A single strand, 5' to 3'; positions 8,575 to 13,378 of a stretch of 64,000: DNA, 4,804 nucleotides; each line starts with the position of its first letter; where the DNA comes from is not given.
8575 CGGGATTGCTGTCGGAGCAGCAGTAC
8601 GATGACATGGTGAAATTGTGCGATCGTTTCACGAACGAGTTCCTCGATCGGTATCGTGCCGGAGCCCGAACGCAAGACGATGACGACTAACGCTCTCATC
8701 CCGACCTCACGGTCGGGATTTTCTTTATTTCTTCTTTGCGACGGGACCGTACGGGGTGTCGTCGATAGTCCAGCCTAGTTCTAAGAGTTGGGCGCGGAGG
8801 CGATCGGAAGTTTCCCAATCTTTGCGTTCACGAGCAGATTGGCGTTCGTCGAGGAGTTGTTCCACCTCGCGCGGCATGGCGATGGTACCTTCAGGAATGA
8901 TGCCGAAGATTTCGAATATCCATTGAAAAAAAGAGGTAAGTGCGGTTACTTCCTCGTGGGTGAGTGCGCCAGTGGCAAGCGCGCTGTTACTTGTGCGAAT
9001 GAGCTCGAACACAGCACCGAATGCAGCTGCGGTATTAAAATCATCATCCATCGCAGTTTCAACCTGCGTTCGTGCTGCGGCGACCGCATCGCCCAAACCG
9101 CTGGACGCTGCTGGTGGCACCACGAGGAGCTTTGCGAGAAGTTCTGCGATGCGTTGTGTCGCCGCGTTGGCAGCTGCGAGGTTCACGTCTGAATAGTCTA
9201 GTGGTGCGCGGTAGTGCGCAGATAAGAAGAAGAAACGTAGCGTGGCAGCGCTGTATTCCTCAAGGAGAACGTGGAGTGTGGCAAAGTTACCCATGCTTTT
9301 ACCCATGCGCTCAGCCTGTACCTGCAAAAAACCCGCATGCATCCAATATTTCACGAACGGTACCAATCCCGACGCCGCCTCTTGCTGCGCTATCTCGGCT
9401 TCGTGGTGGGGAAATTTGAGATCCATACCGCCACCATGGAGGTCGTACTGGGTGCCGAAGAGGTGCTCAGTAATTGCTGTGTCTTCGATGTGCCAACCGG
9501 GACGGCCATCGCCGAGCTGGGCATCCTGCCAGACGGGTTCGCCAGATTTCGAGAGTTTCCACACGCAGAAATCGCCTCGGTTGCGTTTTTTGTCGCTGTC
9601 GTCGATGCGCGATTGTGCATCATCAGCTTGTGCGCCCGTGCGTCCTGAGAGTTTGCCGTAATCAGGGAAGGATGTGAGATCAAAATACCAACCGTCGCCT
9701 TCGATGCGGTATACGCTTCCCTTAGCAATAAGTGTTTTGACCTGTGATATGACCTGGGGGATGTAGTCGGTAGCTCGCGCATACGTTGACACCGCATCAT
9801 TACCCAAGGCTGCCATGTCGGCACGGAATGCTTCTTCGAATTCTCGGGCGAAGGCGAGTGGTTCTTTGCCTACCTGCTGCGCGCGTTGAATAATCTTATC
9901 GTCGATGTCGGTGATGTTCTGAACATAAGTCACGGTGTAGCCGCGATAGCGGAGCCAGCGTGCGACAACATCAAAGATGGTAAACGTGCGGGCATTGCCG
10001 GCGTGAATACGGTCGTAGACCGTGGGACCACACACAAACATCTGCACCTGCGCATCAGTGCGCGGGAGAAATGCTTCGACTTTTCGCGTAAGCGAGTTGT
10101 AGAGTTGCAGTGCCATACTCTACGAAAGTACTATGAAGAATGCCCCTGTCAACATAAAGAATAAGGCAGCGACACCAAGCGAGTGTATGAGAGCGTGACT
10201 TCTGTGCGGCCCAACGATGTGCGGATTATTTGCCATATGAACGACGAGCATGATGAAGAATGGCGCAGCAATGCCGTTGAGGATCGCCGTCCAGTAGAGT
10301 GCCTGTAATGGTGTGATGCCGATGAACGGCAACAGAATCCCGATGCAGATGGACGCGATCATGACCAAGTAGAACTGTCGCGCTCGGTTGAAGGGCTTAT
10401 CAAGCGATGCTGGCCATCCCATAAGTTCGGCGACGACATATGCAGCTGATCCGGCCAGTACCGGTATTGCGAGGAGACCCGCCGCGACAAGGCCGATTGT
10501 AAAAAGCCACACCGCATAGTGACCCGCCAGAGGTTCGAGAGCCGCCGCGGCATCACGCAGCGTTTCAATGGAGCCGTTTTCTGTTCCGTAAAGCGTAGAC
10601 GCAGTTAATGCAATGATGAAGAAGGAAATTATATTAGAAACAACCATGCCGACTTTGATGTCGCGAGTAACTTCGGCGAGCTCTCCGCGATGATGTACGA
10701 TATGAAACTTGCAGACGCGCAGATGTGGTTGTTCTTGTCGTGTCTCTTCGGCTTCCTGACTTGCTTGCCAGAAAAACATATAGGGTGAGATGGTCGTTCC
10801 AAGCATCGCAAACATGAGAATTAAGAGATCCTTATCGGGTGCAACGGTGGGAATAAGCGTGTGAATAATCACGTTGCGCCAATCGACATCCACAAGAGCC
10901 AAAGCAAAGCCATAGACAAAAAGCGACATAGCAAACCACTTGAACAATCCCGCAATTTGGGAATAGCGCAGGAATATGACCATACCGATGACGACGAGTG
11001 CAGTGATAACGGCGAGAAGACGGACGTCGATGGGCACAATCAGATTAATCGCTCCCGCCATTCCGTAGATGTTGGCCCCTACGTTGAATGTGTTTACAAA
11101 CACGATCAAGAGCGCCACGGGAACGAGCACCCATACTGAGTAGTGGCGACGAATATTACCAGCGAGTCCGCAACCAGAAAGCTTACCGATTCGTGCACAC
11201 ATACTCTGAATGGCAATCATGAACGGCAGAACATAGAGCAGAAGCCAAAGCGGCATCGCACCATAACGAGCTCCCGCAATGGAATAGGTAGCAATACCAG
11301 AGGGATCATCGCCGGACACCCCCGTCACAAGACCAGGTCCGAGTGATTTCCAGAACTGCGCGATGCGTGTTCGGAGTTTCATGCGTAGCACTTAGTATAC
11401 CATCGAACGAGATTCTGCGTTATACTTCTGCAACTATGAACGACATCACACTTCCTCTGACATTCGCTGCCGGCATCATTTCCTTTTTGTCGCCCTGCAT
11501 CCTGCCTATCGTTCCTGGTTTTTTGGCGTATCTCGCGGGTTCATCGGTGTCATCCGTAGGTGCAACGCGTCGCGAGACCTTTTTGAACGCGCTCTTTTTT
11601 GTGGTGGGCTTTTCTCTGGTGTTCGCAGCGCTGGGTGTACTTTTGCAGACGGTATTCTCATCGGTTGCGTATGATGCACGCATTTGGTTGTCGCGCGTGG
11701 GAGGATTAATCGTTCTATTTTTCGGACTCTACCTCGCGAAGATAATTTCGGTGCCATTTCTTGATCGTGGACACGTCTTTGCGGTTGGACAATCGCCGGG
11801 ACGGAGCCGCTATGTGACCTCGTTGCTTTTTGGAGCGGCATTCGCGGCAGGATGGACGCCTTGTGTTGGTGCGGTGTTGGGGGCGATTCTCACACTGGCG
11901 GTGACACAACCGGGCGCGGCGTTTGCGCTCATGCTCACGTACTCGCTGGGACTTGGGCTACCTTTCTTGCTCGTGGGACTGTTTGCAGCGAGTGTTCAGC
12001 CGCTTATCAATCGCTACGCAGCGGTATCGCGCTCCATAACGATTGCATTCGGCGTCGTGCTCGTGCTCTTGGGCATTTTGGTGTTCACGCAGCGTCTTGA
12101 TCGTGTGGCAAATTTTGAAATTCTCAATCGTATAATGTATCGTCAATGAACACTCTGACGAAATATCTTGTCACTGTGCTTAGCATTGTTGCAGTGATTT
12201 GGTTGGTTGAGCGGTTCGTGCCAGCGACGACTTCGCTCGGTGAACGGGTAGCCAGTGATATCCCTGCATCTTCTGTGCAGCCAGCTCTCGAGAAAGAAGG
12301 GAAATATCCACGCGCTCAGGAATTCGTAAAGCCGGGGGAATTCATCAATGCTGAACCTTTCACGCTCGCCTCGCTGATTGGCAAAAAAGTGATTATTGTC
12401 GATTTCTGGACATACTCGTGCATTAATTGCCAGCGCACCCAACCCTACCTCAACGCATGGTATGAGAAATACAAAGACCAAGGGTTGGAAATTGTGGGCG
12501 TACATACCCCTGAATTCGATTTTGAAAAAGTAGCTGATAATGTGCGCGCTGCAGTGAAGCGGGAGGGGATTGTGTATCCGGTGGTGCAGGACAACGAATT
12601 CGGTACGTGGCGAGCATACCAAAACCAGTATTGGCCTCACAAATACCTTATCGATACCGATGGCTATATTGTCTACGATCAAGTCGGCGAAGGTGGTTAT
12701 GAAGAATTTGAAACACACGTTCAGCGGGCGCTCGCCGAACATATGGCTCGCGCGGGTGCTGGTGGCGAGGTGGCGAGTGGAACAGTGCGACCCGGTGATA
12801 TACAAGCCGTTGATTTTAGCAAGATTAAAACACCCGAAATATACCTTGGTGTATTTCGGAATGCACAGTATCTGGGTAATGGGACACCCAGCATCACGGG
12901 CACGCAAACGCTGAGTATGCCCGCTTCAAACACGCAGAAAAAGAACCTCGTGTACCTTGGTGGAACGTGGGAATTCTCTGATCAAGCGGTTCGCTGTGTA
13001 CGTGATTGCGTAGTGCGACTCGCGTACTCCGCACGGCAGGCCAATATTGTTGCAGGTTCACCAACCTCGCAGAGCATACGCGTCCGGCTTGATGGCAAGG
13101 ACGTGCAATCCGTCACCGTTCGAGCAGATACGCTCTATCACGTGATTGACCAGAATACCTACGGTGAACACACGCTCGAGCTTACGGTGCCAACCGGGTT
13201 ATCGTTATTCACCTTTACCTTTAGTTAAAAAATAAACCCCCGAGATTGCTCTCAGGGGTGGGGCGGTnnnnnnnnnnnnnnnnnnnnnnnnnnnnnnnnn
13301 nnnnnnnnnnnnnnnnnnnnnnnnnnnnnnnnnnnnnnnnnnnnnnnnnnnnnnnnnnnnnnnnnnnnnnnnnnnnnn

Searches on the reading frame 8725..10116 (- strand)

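Call 57: search_protein_families(library=pfam, proteins=[window:8725-10116:-], max_evalue=0.001)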
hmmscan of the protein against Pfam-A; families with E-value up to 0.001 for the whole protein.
window:8725-10116:- (463 aa): 5 families
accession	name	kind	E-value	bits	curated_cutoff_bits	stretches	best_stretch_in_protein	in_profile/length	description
PF01406.26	tRNA-synt_1e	-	4.4e-104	348.5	27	1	19-316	5-299/301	tRNA synthetases class I (C) catalytic domain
PF09190.17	DALR_2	-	1.9e-12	48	22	1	352-406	2-55/57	DALR domain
PF09334.17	tRNA-synt_1g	-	1e-11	44.7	20.1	1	35-144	12-122/391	tRNA synthetases class I (M)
PF23493.1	CysS_C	-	4.1e-08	33.6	23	1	414-453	4-43/51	Cysteinyl-tRNA ligase anticodon binding domain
PF00133.28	tRNA-synt_1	-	1.4e-07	31.1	22.7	0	225-303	330-408/414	tRNA synthetases class I (I, L, M and V)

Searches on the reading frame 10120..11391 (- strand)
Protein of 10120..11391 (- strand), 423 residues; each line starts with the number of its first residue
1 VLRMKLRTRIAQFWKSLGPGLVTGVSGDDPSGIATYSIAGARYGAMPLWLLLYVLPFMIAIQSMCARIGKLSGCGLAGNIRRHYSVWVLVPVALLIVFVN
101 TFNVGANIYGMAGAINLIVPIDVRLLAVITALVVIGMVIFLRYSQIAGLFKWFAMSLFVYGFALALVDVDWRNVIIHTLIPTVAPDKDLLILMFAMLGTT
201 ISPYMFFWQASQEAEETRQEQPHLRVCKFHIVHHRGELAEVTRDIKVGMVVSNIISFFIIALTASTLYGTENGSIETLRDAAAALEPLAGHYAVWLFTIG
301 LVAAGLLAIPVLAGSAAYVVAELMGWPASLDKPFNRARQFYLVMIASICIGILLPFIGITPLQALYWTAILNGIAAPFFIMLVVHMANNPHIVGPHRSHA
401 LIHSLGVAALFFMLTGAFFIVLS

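Call 57: search_protein_families(library=pfam, proteins=[window:10120-11391:-], max_evalue=0.001)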
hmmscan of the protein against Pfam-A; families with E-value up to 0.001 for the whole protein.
window:10120-11391:- (423 aa): 1 family
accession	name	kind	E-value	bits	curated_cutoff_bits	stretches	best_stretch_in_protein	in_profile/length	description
PF01566.24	Nramp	-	1.3e-80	271.6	29.8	1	33-398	1-355/357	Natural resistance-associated macrophage protein-like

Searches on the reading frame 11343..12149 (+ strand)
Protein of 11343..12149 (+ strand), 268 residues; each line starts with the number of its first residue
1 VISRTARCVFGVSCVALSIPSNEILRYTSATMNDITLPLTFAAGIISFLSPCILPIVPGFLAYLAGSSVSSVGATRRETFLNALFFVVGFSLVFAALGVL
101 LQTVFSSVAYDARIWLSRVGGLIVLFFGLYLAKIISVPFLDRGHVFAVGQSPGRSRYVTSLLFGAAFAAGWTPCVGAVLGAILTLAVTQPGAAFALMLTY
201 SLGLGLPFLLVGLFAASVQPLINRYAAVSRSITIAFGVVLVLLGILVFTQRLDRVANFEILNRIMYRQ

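Call 57: search_protein_families(library=pfam, proteins=[window:11343-12149:+], max_evalue=0.001)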
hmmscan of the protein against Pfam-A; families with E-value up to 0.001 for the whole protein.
window:11343-12149:+ (268 aa): 1 family
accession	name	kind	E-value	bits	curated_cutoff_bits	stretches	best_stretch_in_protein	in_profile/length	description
PF02683.22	DsbD_TM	-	1.3e-13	51.2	27.1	1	36-248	4-215/219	Cytochrome C biogenesis protein transmembrane domain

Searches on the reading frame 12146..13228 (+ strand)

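Call 57: search_protein_families(library=pfam, proteins=[window:12146-13228:+], max_evalue=0.001)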
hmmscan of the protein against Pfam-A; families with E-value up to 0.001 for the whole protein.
window:12146-13228:+ (360 aa): 4 families
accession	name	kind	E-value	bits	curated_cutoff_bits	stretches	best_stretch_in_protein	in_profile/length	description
PF17991.7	Thioredoxin_10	-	2.1e-22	80.6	27.1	1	229-359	1-141/142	Thioredoxin like C-terminal domain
PF00578.27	AhpC-TSA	-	3.5e-12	46.8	26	1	69-177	15-123/124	AhpC/TSA family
PF13905.12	Thioredoxin_8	-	1.1e-11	45.4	27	1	81-175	2-94/94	Thioredoxin-like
PF08534.16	Redoxin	-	7.5e-11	42.5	26.6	1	70-183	19-136/148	Redoxin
